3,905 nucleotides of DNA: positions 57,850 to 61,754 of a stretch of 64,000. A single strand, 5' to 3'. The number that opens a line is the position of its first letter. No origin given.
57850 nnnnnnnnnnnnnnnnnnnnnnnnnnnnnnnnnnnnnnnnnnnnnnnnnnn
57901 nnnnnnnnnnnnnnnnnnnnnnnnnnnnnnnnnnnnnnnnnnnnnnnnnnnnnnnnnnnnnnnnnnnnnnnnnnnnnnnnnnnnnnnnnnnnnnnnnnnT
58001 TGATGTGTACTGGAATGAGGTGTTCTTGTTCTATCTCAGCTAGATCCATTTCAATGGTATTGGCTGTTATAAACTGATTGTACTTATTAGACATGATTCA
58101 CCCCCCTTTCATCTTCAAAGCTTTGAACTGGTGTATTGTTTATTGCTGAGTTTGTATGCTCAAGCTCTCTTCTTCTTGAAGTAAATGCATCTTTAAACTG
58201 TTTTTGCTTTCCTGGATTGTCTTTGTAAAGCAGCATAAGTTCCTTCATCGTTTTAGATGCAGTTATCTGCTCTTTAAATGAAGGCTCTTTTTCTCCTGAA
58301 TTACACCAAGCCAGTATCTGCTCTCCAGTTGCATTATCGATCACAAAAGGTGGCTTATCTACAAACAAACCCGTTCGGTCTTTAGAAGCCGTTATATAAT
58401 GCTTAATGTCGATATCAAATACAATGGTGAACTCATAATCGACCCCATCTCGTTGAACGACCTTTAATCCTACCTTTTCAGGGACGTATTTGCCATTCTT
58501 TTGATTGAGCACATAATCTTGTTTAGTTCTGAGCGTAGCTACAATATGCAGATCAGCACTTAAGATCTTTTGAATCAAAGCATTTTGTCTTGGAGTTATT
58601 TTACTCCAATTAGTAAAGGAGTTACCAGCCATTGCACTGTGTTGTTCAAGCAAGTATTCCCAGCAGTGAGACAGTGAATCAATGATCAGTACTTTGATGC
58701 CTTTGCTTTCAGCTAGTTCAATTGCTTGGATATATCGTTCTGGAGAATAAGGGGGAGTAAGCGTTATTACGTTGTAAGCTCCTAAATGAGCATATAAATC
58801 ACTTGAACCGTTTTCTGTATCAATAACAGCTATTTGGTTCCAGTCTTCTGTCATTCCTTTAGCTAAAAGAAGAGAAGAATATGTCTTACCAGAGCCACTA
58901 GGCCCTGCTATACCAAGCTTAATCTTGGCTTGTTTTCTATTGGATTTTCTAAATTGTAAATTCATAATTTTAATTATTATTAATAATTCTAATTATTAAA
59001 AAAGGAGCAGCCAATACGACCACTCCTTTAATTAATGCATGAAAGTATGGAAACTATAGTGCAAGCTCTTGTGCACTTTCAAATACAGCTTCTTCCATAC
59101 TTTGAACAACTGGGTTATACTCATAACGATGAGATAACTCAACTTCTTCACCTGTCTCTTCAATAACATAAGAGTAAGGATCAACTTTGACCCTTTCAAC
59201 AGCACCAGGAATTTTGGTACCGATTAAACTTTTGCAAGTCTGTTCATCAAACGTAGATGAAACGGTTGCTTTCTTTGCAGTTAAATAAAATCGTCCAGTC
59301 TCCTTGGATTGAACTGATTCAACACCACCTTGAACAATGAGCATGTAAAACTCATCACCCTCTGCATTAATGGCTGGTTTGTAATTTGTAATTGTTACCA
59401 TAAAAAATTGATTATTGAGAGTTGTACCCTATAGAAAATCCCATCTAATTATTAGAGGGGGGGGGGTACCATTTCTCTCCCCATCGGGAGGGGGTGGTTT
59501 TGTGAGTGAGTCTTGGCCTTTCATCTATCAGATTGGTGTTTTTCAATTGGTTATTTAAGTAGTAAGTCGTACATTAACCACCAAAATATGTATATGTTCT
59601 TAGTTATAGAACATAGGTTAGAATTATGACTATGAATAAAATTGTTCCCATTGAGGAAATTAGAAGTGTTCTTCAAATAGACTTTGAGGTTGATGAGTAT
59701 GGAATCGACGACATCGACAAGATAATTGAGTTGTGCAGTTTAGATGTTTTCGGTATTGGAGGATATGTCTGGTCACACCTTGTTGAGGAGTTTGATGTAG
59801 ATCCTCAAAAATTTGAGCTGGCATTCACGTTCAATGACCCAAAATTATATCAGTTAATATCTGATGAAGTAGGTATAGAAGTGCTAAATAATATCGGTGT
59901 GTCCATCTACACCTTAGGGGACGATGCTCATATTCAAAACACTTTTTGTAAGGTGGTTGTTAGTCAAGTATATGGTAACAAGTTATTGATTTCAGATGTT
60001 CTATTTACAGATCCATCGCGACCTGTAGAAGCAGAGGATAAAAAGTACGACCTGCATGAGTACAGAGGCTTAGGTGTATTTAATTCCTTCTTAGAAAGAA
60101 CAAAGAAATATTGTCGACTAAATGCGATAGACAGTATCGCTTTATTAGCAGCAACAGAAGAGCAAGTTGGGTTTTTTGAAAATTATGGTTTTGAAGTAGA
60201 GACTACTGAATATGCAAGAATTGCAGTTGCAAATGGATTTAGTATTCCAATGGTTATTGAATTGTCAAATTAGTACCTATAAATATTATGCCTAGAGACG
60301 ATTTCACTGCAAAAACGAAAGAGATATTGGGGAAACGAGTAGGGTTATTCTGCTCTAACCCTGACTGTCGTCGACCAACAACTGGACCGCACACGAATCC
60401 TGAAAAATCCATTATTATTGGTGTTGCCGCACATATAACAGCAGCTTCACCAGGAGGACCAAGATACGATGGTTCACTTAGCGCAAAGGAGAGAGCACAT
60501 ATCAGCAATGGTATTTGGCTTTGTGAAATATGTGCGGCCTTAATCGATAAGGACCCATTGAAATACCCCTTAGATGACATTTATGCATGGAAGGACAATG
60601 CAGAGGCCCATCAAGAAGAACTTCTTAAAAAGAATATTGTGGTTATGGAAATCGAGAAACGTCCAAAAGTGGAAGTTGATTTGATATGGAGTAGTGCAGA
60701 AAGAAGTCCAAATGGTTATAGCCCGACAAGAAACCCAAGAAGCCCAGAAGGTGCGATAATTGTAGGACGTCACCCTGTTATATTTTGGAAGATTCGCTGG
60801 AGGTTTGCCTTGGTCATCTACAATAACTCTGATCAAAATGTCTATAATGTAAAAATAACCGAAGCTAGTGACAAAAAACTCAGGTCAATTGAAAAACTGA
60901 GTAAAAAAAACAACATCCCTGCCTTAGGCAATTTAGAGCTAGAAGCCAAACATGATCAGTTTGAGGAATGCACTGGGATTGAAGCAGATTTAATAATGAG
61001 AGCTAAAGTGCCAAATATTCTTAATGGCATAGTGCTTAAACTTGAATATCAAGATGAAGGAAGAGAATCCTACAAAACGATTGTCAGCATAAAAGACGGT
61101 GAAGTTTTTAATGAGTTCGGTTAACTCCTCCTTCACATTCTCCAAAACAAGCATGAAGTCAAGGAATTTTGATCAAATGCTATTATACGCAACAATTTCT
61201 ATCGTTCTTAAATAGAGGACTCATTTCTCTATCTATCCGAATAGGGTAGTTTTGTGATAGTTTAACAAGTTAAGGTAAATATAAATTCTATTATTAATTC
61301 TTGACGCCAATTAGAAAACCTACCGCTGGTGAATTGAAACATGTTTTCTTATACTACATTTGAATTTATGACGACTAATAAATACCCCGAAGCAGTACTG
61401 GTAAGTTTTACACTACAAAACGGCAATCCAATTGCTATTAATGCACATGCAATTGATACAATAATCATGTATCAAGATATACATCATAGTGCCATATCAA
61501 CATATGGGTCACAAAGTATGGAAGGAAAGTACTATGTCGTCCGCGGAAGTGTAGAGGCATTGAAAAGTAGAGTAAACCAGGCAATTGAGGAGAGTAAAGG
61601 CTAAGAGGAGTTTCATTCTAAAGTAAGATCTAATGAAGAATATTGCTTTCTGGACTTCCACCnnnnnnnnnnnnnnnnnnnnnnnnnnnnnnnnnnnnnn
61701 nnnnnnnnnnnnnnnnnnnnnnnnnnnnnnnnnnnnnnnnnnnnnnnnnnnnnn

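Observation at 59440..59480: G10 homopolymer in the promoter region of the AAA_24 operon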

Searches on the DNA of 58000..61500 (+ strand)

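Call 3: search_dna_similar(query=window:58000-61500:+, collection=phages, mode=near, max_rows=30)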
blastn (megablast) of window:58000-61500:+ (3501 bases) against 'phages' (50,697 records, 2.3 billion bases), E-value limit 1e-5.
No match.
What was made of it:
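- Tried and rejected: No nucleotide match in 50,697 phage records (call 3).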

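Call 14: search_rna_families(source=window, start=59300, end=59750, threshold=evalue, max_evalue=10, show_alignments=3)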
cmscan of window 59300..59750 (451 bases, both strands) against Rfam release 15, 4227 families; matches with E-value up to 10: 1.
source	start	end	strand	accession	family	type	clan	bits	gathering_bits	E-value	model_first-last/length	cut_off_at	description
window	59381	59425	+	RF02732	JA04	Gene; sRNA;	-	16.9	81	9.5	1-81/81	no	Aggregatibacter sRNA JA04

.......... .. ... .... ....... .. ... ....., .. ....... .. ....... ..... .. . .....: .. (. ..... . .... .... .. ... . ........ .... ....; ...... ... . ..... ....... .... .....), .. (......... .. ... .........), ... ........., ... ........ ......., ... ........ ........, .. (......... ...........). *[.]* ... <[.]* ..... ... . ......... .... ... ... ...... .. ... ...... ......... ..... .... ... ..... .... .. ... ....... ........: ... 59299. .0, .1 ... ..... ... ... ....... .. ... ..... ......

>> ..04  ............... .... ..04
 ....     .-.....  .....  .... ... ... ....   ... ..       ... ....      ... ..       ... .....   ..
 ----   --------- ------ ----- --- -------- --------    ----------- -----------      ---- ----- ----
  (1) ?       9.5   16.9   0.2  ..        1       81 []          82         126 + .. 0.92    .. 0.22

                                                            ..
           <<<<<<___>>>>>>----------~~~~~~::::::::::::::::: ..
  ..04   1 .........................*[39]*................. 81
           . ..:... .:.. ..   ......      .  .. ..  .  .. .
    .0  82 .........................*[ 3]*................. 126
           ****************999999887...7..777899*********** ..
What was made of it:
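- On Known structured RNA families (Rfam 15): Nothing matched in 59300-59750 at E<=10 except a chance JA04 hit (call 14).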

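Call 41: search_rna_families(sources=[L013, L012, L005, L081, L052, L064, L095, L059, L035, L078, L072, L033, L054, L065, L017, L004, L023, L026, L030, L028], threshold=gathering)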
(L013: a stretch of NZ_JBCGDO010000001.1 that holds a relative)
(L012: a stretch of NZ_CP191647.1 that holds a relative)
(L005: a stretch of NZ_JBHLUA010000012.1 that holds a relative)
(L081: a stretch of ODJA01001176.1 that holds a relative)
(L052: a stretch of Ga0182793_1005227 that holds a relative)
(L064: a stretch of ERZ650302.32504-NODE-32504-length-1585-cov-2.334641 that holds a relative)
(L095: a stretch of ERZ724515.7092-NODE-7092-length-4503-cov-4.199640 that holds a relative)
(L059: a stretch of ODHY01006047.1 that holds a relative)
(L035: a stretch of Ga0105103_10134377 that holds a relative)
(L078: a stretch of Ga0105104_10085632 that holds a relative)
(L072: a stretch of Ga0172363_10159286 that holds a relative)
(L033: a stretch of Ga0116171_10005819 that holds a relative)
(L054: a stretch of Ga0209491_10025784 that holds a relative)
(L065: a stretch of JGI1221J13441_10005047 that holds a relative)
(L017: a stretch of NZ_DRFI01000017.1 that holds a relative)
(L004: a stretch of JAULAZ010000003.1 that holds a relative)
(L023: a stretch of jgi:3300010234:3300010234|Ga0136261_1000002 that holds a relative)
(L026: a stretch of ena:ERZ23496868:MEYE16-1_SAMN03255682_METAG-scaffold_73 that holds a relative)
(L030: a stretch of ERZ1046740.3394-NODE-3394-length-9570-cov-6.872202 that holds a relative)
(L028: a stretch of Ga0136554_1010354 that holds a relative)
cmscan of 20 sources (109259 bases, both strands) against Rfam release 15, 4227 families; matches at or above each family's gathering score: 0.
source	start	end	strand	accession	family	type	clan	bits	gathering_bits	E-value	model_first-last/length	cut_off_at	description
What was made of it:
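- On Known structured RNA families (Rfam 15): Nothing matched in 20 related loci at gathering thresholds (call 41).
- Tried and rejected: None matched (calls 14, 41).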

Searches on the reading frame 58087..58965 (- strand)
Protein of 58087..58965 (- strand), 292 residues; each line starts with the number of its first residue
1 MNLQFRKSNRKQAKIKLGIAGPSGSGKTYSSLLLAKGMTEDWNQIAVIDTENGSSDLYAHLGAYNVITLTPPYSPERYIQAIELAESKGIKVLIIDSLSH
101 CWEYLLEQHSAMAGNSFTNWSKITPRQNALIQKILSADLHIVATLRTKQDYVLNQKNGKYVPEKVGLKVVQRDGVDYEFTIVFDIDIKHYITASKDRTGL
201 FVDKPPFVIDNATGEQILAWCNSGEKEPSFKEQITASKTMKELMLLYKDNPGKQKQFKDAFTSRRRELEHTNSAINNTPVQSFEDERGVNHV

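Call 4: search_protein_families(library=pfam, proteins=[window:58087-58965:-], max_evalue=0.01)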
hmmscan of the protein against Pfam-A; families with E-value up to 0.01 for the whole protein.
window:58087-58965:- (292 aa): 2 families
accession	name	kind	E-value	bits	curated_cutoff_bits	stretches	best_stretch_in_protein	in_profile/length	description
PF13479.12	AAA_24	-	3e-19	70.1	27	1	14-198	2-180/195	AAA domain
PF13481.12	AAA_25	-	0.0034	17.5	27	0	19-124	38-177/195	AAA domain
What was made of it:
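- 58087..58965 (-): AAA_24 ATPase, Sak4-like/RecA-superfamily. Call 4 (PF13479, 3e-19).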

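Call 11: search_protein_families(library=phrogs, proteins=[window:58087-58965:-], max_evalue=0.001)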
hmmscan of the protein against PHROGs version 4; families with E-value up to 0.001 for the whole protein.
window:58087-58965:- (292 aa): 2 families
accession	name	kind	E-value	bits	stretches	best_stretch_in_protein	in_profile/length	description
phrog_1366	-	unknown function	5e-82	276.9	1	1-261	1-276/307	-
phrog_124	-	DNA, RNA and nucleotide metabolism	2.8e-12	47.7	1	5-256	31-294/382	Sak4-like ssDNA annealing protein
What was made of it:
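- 58087..58965 (-): Call 11 (phrog_1366 5e-82; phrog_124 Sak4-like 2.8e-12).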

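Call 18: search_dna_similar(query=window:58087-58965:-, collection=phages, mode=protein, max_rows=15)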
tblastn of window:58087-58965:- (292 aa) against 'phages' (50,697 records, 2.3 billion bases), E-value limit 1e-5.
Records with a match: 417; places in all: 418; records where one place covers at least 80% of the query: 183.
Best place of each record, by identity: <60% 417.
By first word of the organism name: Vibrio 172; Mycobacterium 87; Salmonella 25; Acinetobacter 19; Escherichia 19; Klebsiella 18; Arthrobacter 14; Xanthomonas 10; Bacillus 8; Gordonia 7; and 17 more.
By host as written in the record: - 167; Mycobacterium smegmatis mc2 155 55; Escherichia coli 13; Arthrobacter sp. ATCC 21022 11; Klebsiella pneumoniae 9; Xanthomonas campestris pv. campestris GBBC 1419 8; Vibrio cyclitrophicus 7; Mycobacterium smegmatis mc2155 6; and 83 more.
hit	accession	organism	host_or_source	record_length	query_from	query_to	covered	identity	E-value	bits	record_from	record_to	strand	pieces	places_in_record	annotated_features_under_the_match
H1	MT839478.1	Bacteriophage sp.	human fecal samples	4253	3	279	95%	55.6%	5e-103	333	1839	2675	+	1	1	record has no annotation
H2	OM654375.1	Pseudomonas phage vB_PcuM_ KLEP17-4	Pseudomonas cuatrocienegasensis strain ...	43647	5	224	75%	49.3%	3e-58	206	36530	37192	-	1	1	AAA-ATPase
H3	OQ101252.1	Acinetobacter phage Aclw_8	Acinetobacter baumannii 703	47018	1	268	92%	39.9%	6e-50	182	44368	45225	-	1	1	putative RecA-like recombination and repairprotein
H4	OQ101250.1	Acinetobacter phage Acba_1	Acinetobacter baumannii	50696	1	268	92%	39.9%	6e-50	182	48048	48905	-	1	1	putative RecA-like recombination and repairprotein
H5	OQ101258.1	Acinetobacter phage Acba_16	Acinetobacter baumannii 703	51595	1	268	92%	39.9%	6e-50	182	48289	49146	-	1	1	putative RecA-like recombination and repairprotein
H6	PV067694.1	Acinetobacter phage Acba_23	Acinetobacter sp. 107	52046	1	268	92%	39.9%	6e-50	182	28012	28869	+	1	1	hypothetical protein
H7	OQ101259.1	Acinetobacter phage Acba_18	Acinetobacter baumannii 703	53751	1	268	92%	39.9%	6e-50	182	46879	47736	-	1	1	record has no annotation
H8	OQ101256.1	Acinetobacter phage Acba_14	Acinetobacter baumannii 1971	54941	1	268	92%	39.9%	6e-50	182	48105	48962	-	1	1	putative RecA-like recombination and repairprotein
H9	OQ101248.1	Acinetobacter phage Acba_3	Acinetobacter baumannii 1971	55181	1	268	92%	39.9%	6e-50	182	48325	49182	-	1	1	putative RecA-like recombination and repairprotein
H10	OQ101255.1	Acinetobacter phage Acba_13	Acinetobacter baumannii 1326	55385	1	268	92%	39.9%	6e-50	182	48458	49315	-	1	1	putative RecA-like recombination and repairprotein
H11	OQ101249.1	Acinetobacter phage Acba_4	Acinetobacter baumannii 1971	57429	1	268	92%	39.9%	6e-50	182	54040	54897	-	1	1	AAA family ATPase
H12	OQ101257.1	Acinetobacter phage Acba_15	Acinetobacter baumannii 703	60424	1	268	92%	39.9%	6e-50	182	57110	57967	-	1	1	putative RecA-like recombination and repairprotein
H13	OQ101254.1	Acinetobacter phage Acba_11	Acinetobacter baumannii 1326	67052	1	268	92%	39.9%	6e-50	182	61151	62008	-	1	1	putative RecA-like recombination and repairprotein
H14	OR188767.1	Acinetobacter phage BUCTT20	Acinetobacter baumannii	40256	1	268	92%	39.4%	3e-49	180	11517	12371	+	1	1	ATP-binding protein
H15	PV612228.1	Acinetobacter phage LPAB65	Acinetobacter baumannii LAB16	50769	1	268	92%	39.4%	3e-49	180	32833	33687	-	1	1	hypothetical protein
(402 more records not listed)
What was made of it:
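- Tried and rejected: Only distant AAA_24 protein hits in phages (call 18).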

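Call 19: search_protein_families(library=padloc, proteins=[window:58087-58965:-], max_evalue=0.001)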
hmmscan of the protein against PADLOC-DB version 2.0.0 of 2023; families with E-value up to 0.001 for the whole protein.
window:58087-58965:- (292 aa): 0 families

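Call 64: list_cluster_members(proteins=[P0001, window:58090-58965:-, window:57177-58094:-, window:59626-60270:+, window:60288-61121:+])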
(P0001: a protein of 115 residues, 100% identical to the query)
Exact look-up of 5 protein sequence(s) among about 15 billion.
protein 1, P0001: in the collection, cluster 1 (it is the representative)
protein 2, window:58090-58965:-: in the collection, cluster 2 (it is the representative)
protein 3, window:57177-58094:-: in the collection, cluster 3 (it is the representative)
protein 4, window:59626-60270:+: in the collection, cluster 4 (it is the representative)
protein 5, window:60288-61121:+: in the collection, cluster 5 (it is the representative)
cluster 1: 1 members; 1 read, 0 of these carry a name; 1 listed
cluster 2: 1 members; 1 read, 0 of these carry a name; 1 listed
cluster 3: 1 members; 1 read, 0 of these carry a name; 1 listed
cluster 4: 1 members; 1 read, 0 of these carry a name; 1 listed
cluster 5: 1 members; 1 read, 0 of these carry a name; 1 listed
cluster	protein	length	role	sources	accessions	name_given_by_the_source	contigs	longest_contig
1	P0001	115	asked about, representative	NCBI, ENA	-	-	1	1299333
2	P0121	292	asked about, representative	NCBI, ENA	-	-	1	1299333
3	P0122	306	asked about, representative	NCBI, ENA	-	-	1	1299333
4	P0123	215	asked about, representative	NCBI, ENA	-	-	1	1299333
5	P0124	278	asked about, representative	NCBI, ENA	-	-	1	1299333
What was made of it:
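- On SSR contingency locus (promoter homopolymer phase variation): All five local proteins are singletons on one 1.3-Mb contig (call 64).
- It is a single observation in a single assembly (call 64).
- Tried and rejected: All local proteins are singletons (call 64).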

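Call 79: search_solved_structures(query=window:58090-58965:-, max_evalue=0.01)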
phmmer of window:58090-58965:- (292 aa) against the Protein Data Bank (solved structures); distinct sequences matched with E-value up to 0.01: 3.
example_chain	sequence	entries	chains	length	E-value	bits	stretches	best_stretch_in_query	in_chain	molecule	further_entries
3cmu_A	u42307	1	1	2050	4.6e-19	72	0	18-99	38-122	Protein recA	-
3cmt_A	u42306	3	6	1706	7.8e-16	61.4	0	18-99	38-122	Protein recA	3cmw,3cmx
3cmv_A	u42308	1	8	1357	1.6e-12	50.6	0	18-99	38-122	Protein recA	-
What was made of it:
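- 58087..58965 (-): Call 79 (RecA core, 4.6e-19).
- On Sak4-like / RecA-superfamily ATPase (for the AAA_24 gene): RecA chains 4.6e-19 (call 79).
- The immediate operon encodes recombination-type proteins, not surface or R-M proteins (calls 4, 11, 79).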

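Call 80: search_protein_families(library=ncbifam, proteins=[window:58090-58965:-], max_evalue=0.001)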
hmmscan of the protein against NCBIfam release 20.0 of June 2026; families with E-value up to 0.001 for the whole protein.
window:58090-58965:- (292 aa): 0 families

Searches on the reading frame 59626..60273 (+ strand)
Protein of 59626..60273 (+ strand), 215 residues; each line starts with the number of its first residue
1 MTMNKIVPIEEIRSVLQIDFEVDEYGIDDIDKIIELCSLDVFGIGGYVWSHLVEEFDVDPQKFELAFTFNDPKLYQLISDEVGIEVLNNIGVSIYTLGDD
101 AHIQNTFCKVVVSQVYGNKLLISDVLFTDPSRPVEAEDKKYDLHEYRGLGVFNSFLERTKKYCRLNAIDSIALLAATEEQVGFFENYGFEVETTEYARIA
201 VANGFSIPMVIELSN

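Call 4: search_protein_families(library=pfam, proteins=[window:59626-60273:+], max_evalue=0.01)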
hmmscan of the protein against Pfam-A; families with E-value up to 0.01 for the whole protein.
window:59626-60273:+ (215 aa): 1 family
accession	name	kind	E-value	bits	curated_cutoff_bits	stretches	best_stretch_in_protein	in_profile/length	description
PF13673.13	Acetyltransf_10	-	0.0089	16.4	23.6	0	144-196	61-114/128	Acetyltransferase (GNAT) domain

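Call 9: find_encoding_contigs(protein=window:59626-60273:+, flank=3000, max_places=10)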
Protein window:59626-60273:+ (215 aa): no gene with exactly this product is on record in the collection.

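Call 11: search_protein_families(library=phrogs, proteins=[window:59626-60273:+], max_evalue=0.001)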
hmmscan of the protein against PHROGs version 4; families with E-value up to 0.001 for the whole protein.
window:59626-60273:+ (215 aa): 0 families

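Call 19: search_protein_families(library=padloc, proteins=[window:59626-60273:+], max_evalue=0.001)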
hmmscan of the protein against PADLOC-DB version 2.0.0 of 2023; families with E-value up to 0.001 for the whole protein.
window:59626-60273:+ (215 aa): 0 families

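Call 80: search_protein_families(library=ncbifam, proteins=[window:59626-60270:+], max_evalue=0.001)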
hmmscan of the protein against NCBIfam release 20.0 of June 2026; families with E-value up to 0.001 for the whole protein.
window:59626-60270:+ (215 aa): 0 families

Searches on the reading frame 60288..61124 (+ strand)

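Call 4: search_protein_families(library=pfam, proteins=[window:60288-61124:+], max_evalue=0.01)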
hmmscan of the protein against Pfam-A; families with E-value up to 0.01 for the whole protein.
window:60288-61124:+ (278 aa): 0 families

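Call 11: search_protein_families(library=phrogs, proteins=[window:60288-61124:+], max_evalue=0.001)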
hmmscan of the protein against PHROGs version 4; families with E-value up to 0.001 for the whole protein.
window:60288-61124:+ (278 aa): 4 families
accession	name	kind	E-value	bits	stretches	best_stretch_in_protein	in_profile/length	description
phrog_29098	-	unknown function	2.8e-31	110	1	3-108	6-112/486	-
phrog_21516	-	unknown function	2.6e-25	90.7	1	11-115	2-107/252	-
phrog_34329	-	unknown function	7.4e-19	69.3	1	3-115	5-117/368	-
phrog_37652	-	unknown function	4.2e-05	24.2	1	35-96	28-89/253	-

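Call 19: search_protein_families(library=padloc, proteins=[window:60288-61124:+], max_evalue=0.001)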
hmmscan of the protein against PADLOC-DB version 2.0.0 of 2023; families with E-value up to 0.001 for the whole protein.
window:60288-61124:+ (278 aa): 11 families
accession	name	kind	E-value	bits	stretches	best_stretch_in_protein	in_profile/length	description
PDLC04772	PDC-M68A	-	1.8e-24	85.1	1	1-118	1-117/253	-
PDLC00739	Effector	-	1.7e-13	48.6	1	5-112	7-114/378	Endonuclease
PDLC01997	SAVED1--SAVED_HNH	-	3e-12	44.7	1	4-109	4-107/368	-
PDLC00406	SduA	-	7.2e-11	40.7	1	10-132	22-139/326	DUF4263 domain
PDLC00742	Effector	-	2.1e-09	34.6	1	11-102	126-217/527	Endonuclease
PDLC00746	Effector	-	4.9e-09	33.7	1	39-108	49-118/389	Endonuclease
PDLC00740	Effector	-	1.1e-08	32.2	1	43-104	50-115/391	Endonuclease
PDLC01998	SAVED1--SAVED_HNH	-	2.2e-08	31.3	1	6-105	114-213/506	-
PDLC01999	SAVED1--SAVED_HNH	-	7.1e-06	23.2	1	44-100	51-108/387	-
PDLC00749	Effector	-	8.7e-05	19.7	1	39-108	46-119/395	Endonuclease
PDLC00751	Effector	-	0.0001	19.5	1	40-103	164-228/530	Endonuclease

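Call 80: search_protein_families(library=ncbifam, proteins=[window:60288-61121:+], max_evalue=0.001)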
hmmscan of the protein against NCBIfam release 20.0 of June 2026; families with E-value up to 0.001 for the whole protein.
window:60288-61121:+ (278 aa): 0 families

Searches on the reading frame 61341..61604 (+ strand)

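Call 4: search_protein_families(library=pfam, proteins=[window:61341-61604:+], max_evalue=0.01)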
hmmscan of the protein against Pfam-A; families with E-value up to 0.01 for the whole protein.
window:61341-61604:+ (87 aa): 1 family
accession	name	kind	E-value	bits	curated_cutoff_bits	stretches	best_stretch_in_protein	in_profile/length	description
PF06289.16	FlbD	-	0.0021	18.1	24.7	0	61-80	34-53/59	Flagellar and Swarming motility proteins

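Call 11: search_protein_families(library=phrogs, proteins=[window:61341-61604:+], max_evalue=0.001)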
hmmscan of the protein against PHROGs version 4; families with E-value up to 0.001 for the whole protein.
window:61341-61604:+ (87 aa): 0 families

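Call 19: search_protein_families(library=padloc, proteins=[window:61341-61604:+], max_evalue=0.001)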
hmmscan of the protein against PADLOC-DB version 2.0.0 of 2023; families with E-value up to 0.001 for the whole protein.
window:61341-61604:+ (87 aa): 0 families
